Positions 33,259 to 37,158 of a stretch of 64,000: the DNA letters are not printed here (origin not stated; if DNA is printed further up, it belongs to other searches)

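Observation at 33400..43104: A 3234-aa AglB: STT3 core embedded between an extra polytopic N-terminal domain and a ~1900-aa repeat-rich, TM-anchored tail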

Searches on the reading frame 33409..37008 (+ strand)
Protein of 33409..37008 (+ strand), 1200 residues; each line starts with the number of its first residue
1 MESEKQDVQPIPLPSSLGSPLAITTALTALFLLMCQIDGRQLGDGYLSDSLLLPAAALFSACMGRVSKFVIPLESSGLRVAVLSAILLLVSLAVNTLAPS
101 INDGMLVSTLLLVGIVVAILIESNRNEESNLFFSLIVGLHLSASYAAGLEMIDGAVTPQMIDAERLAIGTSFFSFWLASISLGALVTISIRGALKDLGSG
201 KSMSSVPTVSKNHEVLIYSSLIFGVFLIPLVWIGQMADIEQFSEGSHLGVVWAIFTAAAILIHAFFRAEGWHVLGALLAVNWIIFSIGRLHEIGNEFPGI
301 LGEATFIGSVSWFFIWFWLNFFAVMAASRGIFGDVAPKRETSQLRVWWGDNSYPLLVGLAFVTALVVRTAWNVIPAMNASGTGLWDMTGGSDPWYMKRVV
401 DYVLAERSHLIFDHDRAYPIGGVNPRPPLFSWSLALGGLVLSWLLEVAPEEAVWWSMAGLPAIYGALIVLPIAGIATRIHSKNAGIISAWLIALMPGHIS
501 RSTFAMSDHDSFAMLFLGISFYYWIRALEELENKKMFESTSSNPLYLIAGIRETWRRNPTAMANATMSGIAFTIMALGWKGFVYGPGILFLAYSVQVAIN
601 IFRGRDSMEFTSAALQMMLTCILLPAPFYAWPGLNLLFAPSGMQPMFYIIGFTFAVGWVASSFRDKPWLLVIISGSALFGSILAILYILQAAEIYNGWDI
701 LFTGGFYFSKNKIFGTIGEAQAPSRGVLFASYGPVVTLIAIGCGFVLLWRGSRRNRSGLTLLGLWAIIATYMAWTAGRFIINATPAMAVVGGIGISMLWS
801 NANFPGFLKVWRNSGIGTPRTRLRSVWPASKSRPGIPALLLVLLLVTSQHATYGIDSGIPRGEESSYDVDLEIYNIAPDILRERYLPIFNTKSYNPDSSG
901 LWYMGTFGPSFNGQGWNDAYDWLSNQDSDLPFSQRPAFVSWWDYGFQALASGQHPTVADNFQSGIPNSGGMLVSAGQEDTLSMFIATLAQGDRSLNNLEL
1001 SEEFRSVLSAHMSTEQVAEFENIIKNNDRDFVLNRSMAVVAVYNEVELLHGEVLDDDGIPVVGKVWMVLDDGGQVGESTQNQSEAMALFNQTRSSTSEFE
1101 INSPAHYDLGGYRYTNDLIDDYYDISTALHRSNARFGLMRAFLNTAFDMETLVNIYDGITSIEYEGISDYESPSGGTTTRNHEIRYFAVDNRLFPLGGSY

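Call 40: search_protein_representatives(protein=window:33409-37008:+)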
Query: 1200 residues. Proteins with E-value up to 0.001 (for the whole library): 706; up to 1e-10: 428; up to 1e-30: 243. The best 150 are listed.
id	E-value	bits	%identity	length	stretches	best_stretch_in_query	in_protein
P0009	0.0e+00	1851.1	67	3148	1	18-1200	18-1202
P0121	0.0e+00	1459.9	57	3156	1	19-1200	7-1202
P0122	0.0e+00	1459.1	72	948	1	9-908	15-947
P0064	0.0e+00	1442.0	55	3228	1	20-1200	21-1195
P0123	0.0e+00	1064.3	46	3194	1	12-1200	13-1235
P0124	6.2e-294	994.5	44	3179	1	1-1198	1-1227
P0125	8.4e-284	960.9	44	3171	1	19-1200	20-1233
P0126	8.0e-276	934.5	46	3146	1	160-1198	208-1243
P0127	1.5e-261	887.3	42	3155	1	18-1200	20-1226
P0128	1.5e-261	887.2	48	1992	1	245-1200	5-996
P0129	3.4e-248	843.0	41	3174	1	19-1200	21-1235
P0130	1.4e-229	781.4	40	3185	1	105-1200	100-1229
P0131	2.5e-213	727.5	70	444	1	360-800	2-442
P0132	5.7e-210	716.4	45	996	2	72-683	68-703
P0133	7.2e-194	663.0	43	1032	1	448-1200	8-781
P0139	1.2e-109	384.1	37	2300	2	354-1013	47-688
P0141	7.7e-108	378.1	34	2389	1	336-1033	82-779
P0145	1.6e-102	360.4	35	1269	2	339-1026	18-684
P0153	5.0e-92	325.7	33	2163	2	342-1021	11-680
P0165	1.0e-85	304.8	33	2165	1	339-1027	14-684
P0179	1.4e-81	291.1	35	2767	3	351-792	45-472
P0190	2.8e-78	280.2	33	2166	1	336-988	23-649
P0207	6.3e-73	262.5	36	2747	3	347-795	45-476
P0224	1.8e-68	247.7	34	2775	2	347-793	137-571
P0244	4.2e-63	229.9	28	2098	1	344-1024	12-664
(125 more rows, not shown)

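Call 41: list_cluster_members(proteins=[P0139, P0141, P0153, P0165, P0190, P0244, P0179, P0207, P0224, P0145])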
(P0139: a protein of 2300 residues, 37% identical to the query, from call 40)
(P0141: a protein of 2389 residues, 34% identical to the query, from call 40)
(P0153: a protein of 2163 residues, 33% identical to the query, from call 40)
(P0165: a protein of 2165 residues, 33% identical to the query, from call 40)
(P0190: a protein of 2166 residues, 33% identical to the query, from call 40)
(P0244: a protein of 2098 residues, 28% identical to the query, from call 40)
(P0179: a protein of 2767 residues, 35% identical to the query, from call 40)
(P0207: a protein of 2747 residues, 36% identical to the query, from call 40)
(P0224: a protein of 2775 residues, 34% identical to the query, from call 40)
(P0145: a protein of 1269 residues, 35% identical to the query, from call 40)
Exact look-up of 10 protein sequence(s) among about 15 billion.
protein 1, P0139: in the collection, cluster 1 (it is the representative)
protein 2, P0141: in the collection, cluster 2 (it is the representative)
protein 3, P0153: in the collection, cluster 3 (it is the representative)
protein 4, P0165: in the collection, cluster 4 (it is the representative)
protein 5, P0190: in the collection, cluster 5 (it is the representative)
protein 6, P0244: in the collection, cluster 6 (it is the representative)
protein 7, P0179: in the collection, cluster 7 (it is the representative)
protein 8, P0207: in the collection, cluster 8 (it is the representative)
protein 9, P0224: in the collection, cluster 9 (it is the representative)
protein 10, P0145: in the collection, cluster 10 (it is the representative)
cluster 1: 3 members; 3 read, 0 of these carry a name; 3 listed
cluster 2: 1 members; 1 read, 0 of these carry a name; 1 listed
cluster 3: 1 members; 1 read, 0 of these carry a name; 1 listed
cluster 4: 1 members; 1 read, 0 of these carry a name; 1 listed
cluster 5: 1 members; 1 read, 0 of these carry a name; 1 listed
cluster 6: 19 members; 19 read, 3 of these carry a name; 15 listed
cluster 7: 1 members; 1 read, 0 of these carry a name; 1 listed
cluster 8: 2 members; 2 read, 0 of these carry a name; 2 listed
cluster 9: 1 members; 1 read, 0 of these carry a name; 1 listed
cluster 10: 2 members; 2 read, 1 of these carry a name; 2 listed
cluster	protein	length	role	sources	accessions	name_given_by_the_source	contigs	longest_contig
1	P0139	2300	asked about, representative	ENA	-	-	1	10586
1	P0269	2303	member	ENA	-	-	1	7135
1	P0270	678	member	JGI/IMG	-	-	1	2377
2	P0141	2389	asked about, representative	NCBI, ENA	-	-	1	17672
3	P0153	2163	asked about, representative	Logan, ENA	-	-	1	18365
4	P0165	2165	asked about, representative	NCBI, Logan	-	-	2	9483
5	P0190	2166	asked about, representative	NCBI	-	-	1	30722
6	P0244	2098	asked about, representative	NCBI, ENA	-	-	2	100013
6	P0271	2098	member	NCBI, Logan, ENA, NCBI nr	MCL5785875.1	MAG: glycosyltransferase family 39 protein [Candidatus Thermoplasmatota archaeon] | glycosyltransferase family 39 protein [Candidatus Thermoplasmatota archaeon]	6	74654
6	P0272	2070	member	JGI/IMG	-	dolichyl-diphosphooligosaccharide--protein glycosyltransferase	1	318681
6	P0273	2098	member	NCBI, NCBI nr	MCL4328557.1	MAG: glycosyltransferase family 39 protein [Candidatus Thermoplasmatota archaeon] | glycosyltransferase family 39 protein [Candidatus Thermoplasmatota archaeon]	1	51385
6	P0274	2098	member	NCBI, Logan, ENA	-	-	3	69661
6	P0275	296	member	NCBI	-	-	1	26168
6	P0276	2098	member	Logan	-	-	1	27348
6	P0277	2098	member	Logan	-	-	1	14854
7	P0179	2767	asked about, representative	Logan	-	-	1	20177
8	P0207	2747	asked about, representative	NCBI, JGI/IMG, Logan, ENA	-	-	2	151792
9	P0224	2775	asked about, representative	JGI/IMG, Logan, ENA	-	-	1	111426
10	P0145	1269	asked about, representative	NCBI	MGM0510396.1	MAG: carboxypeptidase regulatory-like domain-containing protein, partial ...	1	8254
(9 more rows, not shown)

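Call 45: predict_structure(alignment_id=A1)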
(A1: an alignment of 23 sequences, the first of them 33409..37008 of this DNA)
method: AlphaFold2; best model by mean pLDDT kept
length: 1200 residues; sequences in the alignment: 23
mean_pLDDT: 65.3   pTM: 0.58
mean pLDDT of the five models: 65.3, 61.1, 58.3, 56.5, 55.7
residues with pLDDT >= 90: 103; 70-90: 482; 50-70: 278; < 50: 337
segments of 3 or more residues with pLDDT < 50: 1-11, 379-429, 497-508, 579-589, 597-602, 631-637, 639-641, 667-732, 775-784, 847-863, 876-883, 885-892, 897-976, 1125-1127, 1166-1176, 1178-1180, 1182-1200
pLDDT, mean of each block of 10 residues (from residue 1): 37 70 94 87 79 91 87 83 88 78 81 92 89 94 86 60 81 94 92 76 84 89 93 82 77 90 85 83 84 70 73 83 73 59 84 90 82 57 31 38 41 31 35 69 78 67 75 82 85 57 39 69 75 63 71 85 85 61 44 50 59 77 62 46 56 60 50 40 46 39 30 29 37 54 67 62 62 46 51 69 69 56 62 68 54 37 49 49 41 48 33 35 38 32 29 28 29 47 71 72 86 90 86 87 83 85 85 81 85 70 72 72 61 77 84 76 51 41 37 28
secondary structure, 60 per line:
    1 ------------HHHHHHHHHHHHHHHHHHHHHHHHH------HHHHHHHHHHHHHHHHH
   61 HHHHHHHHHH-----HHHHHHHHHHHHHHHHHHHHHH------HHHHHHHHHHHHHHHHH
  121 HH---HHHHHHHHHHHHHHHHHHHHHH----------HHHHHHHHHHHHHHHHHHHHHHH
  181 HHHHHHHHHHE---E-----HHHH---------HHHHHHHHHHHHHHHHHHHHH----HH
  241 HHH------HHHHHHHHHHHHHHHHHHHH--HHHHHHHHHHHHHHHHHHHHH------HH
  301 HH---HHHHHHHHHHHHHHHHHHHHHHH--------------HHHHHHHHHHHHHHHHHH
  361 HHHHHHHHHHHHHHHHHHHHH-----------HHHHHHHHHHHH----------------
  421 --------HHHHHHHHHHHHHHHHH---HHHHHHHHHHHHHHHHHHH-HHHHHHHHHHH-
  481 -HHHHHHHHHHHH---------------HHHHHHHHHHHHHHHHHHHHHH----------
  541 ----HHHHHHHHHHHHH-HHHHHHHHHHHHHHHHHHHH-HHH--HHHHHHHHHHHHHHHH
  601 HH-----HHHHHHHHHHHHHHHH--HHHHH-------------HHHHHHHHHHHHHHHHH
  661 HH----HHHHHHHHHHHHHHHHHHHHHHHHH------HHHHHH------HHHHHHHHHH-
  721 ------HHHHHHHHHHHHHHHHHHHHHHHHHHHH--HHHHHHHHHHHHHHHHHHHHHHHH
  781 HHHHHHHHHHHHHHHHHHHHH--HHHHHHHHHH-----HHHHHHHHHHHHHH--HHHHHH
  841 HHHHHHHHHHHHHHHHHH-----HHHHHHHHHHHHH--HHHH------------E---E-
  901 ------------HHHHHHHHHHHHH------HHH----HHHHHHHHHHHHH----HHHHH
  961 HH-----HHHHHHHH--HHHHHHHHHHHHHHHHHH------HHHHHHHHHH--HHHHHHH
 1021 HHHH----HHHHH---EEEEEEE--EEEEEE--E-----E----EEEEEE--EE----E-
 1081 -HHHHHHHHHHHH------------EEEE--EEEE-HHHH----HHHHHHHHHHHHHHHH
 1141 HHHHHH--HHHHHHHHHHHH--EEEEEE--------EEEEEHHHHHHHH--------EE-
elements in order (helices of 4 or more, strands of 3 or more residues): H13-37 H44-70 H76-97 H104-122 H126-147 H158-190 H201-204 H214-234 H239-243 H250-269 H272-292 H299-302 H306-328 H343-381 H393-404 H429-445 H449-467 H469-479 H482-493 H509-530 H545-557 H559-578 H585-602 H608-623 H626-630 H644-662 H667-691 H698-703 H710-719 H727-754 H757-801 H804-813 H819-832 H835-858 H864-876 H879-882 H913-925 H939-951 H956-962 H968-975 H978-995 H1002-1011 H1014-1024 H1029-1033 E1037-1043 E1046-1051 E1065-1070 H1082-1093 E1106-1109 E1112-1115 H1117-1120 H1125-1146 H1149-1160 E1163-1168 E1177-1181 H1182-1189

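Call 49: fold_search(model_id=the predicted structure, library=pdb)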
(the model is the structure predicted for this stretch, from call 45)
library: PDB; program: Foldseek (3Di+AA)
matches with E <= 10: 97; with E <= 0.001: 8
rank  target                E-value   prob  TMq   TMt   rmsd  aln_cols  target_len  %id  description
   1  3wak                  1.7e-06  1.00  0.23  0.30  19.8       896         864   15  Crystal structure of the Archaeoglobus fulgidus oligosaccharyltransferase (O29867_ARCFU) in the apo form (released 2013-10-30)
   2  7e9s_A                5.6e-06  1.00  0.25  0.32  19.6       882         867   15  Archaeal oligosaccharyltransferase AglB from Archaeoglobus fulgidus in complex with an inhibitory peptide and a dolich (released 2021-09-08)
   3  3waj                  1.2e-05  1.00  0.23  0.31  21.1       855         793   16  Crystal structure of the Archaeoglobus fulgidus oligosaccharyltransferase (O29867_ARCFU) complex with Zn and sulfate (released 2013-10-30)
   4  9n9j_I                5.4e-05  1.00  0.24  0.37  15.7       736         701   15  Structure of a GRP94 folding intermediate engaged with a CCDC134- and FKBP11-bound secretory translocon (released 2025-11-19)
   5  8agc_A                6.3e-05  1.00  0.24  0.37  13.7       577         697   16  Structure of yeast oligosaccharylransferase complex with lipid-linked oligosaccharide and non-acceptor peptide bound (released 2022-12-07)
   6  8b6l_I                8.4e-05  1.00  0.24  0.38  14.7       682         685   16  Subtomogram average of the human Sec61-TRAP-OSTA-translocon (released 2022-12-07)
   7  8pn9_A                2.2e-04  1.00  0.23  0.38  15.6       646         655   14  Structure of human oligosaccharyltransferase OST-A complex bound to NGI-1 (released 2024-05-08)
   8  8age_A                8.3e-04  1.00  0.22  0.37  11.1       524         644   15  Structure of yeast oligosaccharylransferase complex with acceptor peptide bound (released 2022-12-07)
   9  8agb_A                1.2e-03  1.00  0.19  0.32  13.7       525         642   14  Structure of yeast oligosaccharylransferase complex with lipid-linked oligosaccharide bound (released 2022-12-07)
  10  6s7o_A                1.3e-03  1.00  0.23  0.37  16.9       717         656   15  Cryo-EM structure of human oligosaccharyltransferase complex OST-A (released 2019-12-18)
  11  7oci_F                2.0e-03  1.00  0.20  0.34  16.5       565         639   14  Cryo-EM structure of yeast Ost6p containing oligosaccharyltransferase complex (released 2022-02-16)
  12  6s7t_A                3.8e-03  1.00  0.23  0.35  14.0       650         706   15  Cryo-EM structure of human oligosaccharyltransferase complex OST-B (released 2019-12-18)
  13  6gxc_A                4.6e-03  1.00  0.19  0.29  14.4       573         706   15  Bacterial oligosaccharyltransferase PglB in complex with an inhibitory peptide and a reactive lipid-linked oligosaccha (released 2018-11-14)
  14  6c26_A                6.4e-03  1.00  0.20  0.32  18.4       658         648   14  The Cryo-EM structure of a eukaryotic oligosaccharyl transferase complex (released 2018-01-31)
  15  5ogl_A                8.9e-03  1.00  0.18  0.27  14.4       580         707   14  Structure of bacterial oligosaccharyltransferase PglB in complex with an acceptor peptide and an lipid-linked oligosac (released 2017-10-25)
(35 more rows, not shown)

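Call 58: find_encoding_contigs(protein=P0124, flank=10000, max_places=1)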
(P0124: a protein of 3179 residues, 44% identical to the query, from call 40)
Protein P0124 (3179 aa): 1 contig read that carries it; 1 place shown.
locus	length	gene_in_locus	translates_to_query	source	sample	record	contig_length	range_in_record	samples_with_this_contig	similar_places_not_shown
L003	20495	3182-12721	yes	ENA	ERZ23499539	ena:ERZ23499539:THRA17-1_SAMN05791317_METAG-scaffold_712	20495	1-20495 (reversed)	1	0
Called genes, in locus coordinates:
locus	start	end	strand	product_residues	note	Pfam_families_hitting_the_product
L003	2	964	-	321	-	?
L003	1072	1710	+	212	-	PF01864:CarS-like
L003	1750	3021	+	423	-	PF02844:GARS_N, PF01071:GARS_A, PF02786:CPSase_L_D2 (weak), PF02222:ATP-grasp, PF02655:ATP-grasp_3 (weak), PF02843:GARS_C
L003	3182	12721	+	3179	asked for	PF02516:STT3, PF13620:CarboxypepD_reg (faint)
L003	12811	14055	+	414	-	PF00082:Peptidase_S8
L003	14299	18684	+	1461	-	-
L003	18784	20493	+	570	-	?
